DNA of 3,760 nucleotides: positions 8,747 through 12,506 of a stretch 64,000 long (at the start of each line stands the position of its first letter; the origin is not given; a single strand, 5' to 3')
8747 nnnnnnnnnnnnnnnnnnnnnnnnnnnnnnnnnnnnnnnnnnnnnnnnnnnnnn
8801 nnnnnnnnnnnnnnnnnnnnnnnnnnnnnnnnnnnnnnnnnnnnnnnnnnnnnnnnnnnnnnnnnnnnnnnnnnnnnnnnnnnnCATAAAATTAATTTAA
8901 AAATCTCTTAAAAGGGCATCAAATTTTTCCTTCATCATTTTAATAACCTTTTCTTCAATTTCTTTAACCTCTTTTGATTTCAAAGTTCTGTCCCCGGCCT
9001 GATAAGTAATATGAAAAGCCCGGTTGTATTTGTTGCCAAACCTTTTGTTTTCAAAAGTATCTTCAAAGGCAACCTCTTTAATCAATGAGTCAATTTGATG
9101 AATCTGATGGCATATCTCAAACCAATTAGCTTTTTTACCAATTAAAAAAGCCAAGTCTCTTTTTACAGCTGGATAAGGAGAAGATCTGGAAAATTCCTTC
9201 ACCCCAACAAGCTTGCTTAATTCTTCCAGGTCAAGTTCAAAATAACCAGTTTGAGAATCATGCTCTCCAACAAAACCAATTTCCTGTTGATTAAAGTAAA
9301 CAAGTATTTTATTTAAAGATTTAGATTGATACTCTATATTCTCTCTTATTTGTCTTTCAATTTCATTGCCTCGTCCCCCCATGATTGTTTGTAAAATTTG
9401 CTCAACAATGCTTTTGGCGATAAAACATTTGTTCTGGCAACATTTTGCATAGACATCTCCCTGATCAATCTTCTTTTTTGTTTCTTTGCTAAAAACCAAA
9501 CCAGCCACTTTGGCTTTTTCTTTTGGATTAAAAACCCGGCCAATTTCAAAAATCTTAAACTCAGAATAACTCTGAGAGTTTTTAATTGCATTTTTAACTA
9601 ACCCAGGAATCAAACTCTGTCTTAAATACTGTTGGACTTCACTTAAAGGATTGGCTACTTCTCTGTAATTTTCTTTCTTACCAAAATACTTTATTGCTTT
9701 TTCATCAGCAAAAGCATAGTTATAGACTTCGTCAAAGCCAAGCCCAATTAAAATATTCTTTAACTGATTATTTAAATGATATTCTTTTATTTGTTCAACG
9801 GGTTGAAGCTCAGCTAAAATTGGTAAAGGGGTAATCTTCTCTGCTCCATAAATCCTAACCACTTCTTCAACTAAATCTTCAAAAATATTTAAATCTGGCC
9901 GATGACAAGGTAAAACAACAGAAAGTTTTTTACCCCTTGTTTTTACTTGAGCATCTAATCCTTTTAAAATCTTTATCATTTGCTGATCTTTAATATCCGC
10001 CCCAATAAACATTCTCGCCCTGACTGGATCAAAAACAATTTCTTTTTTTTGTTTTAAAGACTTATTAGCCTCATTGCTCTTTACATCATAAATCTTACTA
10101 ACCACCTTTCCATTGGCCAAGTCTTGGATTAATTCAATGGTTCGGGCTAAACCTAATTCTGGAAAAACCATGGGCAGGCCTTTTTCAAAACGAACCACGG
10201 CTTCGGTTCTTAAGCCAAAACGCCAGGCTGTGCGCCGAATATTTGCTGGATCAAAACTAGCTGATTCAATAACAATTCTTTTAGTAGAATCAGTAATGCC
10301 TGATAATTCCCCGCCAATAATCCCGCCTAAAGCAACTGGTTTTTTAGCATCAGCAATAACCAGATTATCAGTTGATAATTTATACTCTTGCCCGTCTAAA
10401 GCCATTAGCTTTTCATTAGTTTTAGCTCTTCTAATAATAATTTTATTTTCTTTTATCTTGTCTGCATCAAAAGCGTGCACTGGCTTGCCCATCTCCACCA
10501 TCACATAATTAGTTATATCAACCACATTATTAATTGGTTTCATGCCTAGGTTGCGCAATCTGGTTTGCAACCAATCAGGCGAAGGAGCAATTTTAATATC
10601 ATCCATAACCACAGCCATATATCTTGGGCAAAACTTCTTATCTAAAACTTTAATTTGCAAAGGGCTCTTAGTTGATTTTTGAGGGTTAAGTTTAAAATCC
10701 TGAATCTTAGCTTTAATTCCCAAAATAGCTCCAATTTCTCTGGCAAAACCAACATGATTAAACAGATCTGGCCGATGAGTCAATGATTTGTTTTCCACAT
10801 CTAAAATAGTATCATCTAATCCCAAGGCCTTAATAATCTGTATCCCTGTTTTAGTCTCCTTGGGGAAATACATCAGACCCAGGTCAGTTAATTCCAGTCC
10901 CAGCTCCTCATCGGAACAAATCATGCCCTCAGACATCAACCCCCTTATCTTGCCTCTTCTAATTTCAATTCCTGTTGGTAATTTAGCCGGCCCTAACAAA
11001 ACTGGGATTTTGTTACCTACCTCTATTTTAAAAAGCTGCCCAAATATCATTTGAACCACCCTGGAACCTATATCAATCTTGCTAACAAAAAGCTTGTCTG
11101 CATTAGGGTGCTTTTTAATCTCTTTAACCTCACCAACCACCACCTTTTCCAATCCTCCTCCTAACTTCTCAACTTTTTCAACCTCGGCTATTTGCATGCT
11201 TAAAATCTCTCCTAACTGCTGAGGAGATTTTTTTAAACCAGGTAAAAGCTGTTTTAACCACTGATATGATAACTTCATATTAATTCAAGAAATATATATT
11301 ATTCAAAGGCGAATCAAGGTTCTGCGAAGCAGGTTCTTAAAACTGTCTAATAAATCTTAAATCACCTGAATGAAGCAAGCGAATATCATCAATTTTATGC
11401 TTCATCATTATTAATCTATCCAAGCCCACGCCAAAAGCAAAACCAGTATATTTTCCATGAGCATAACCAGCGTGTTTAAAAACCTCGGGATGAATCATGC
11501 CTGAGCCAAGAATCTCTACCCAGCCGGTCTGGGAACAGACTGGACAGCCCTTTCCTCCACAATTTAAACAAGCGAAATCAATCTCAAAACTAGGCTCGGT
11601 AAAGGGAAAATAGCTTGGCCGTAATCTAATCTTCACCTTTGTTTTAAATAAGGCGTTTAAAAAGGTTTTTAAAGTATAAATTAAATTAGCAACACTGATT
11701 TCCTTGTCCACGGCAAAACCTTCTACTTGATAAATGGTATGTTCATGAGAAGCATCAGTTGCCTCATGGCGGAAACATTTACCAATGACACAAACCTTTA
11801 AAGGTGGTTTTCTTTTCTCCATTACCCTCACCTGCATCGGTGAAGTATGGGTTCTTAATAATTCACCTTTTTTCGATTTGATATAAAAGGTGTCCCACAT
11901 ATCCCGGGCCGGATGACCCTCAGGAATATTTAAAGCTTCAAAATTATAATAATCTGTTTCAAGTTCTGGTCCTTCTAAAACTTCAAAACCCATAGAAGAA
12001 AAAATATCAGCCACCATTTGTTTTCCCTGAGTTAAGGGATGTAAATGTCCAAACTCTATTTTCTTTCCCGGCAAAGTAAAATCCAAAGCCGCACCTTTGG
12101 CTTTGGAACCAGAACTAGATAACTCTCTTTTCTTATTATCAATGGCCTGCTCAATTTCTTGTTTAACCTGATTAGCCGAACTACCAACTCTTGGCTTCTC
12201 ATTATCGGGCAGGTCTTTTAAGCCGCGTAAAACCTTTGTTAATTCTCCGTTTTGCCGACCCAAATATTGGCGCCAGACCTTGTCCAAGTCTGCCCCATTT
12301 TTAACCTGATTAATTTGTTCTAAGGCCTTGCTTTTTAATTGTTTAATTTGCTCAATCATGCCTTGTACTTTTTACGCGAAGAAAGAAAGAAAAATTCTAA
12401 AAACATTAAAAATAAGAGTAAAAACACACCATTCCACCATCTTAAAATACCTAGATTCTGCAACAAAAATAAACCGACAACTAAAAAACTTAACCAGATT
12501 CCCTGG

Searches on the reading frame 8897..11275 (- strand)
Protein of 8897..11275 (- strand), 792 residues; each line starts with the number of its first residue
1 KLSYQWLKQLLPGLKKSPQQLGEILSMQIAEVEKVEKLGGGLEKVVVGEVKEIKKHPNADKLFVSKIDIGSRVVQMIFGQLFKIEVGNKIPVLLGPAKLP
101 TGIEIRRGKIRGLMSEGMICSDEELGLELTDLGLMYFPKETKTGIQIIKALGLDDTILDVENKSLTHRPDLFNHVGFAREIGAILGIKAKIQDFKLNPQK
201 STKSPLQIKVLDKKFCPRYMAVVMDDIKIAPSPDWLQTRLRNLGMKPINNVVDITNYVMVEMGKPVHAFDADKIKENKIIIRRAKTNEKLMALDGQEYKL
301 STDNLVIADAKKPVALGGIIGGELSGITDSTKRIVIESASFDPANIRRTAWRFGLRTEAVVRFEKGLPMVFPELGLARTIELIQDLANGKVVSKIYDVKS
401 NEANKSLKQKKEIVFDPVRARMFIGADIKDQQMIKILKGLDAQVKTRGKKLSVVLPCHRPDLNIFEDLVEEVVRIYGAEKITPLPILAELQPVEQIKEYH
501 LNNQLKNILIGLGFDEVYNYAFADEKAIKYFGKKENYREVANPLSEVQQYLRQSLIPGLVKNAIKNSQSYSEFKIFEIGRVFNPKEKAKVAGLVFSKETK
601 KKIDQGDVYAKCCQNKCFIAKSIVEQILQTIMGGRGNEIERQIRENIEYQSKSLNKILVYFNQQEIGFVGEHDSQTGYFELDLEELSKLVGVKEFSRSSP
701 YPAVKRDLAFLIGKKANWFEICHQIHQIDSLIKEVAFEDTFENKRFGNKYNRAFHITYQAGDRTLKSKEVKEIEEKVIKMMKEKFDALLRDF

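Call 99: search_protein_families(library=pfam, max_evalue=0.0001, proteins=[window:8897-11275:-])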
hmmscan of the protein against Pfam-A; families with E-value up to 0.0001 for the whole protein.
window:8897-11275:- (792 aa): 5 families
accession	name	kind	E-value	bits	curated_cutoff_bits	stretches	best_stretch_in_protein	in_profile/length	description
PF03483.22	B3_4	-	5.1e-66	222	29.3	1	216-387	2-173/174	B3/4 domain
PF17759.6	tRNA_synthFbeta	-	4.7e-26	92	22.4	1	494-671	14-192/214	Phenylalanyl tRNA synthetase beta chain CLM domain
PF03147.19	FDX-ACB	-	5.4e-17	62.5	31.1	1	699-790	1-94/94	Ferredoxin-fold anticodon binding domain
PF03484.21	B5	-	1.1e-15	58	28.6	1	414-477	2-66/67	tRNA synthetase B5 domain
PF01588.26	tRNA_bind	-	6e-15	55.6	27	1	45-145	1-95/96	Putative tRNA binding domain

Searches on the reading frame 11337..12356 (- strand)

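Call 99: search_protein_families(library=pfam, max_evalue=0.0001, proteins=[window:11337-12356:-])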
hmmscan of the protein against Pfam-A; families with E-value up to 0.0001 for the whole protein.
window:11337-12356:- (339 aa): 2 families
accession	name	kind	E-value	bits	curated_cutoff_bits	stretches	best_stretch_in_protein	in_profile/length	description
PF01409.25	tRNA-synt_2d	-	1.5e-95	319.8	19.8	1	91-339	2-246/246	tRNA synthetases class II core domain (F)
PF02912.23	Phe_tRNA-synt_N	-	2.8e-17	62.9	22.3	1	20-82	2-63/69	Aminoacyl tRNA synthetase class II, N-terminal domain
